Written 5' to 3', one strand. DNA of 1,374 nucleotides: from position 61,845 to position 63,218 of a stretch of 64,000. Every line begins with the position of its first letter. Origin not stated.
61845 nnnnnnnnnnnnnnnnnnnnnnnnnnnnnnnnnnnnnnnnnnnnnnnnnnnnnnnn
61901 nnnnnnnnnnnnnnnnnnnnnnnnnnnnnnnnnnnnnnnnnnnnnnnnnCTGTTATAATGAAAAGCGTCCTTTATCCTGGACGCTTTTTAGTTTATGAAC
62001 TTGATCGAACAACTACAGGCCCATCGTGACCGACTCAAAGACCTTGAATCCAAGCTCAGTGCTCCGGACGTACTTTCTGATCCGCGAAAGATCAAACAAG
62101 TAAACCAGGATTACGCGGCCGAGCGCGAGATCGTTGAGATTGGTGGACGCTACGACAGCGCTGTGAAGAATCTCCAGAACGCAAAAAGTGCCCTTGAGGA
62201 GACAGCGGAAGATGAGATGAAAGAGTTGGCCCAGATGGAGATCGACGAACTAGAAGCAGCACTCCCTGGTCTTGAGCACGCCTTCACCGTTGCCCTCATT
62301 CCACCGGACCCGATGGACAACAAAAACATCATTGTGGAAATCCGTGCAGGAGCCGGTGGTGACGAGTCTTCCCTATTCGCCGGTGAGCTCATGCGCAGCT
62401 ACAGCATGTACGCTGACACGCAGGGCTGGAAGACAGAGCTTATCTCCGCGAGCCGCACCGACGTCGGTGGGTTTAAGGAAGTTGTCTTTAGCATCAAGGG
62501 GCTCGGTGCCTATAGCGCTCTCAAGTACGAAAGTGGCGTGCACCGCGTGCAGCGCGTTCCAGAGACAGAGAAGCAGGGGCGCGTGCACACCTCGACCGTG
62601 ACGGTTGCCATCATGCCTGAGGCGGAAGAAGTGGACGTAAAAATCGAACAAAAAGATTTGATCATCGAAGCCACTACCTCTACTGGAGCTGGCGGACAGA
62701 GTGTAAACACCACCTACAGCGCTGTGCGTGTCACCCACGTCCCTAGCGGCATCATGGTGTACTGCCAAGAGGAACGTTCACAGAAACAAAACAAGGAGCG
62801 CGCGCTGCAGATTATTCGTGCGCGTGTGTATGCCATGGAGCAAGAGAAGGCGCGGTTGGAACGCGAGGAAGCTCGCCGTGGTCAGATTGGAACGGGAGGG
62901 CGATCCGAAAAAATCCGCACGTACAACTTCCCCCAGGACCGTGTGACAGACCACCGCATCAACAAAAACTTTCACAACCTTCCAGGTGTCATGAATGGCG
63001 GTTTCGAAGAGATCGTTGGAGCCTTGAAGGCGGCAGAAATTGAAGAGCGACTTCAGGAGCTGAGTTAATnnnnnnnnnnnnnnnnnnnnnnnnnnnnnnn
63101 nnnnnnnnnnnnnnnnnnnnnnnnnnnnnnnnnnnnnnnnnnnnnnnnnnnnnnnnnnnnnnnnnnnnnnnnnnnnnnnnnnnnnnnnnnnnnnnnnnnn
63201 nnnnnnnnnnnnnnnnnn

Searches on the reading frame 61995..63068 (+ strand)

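Call 28: search_protein_families(library=pfam, proteins=[window:61995-63068:+], max_evalue=0.0001)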
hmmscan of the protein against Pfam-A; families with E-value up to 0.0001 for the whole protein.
window:61995-63068:+ (357 aa): 2 families
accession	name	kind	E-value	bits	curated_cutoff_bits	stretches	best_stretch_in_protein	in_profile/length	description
PF03462.23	PCRF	-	4.5e-68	229.3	24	1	12-204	3-194/194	PCRF domain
PF00472.26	RF-1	-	5.8e-38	129.9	35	1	211-321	1-116/116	RF-1 domain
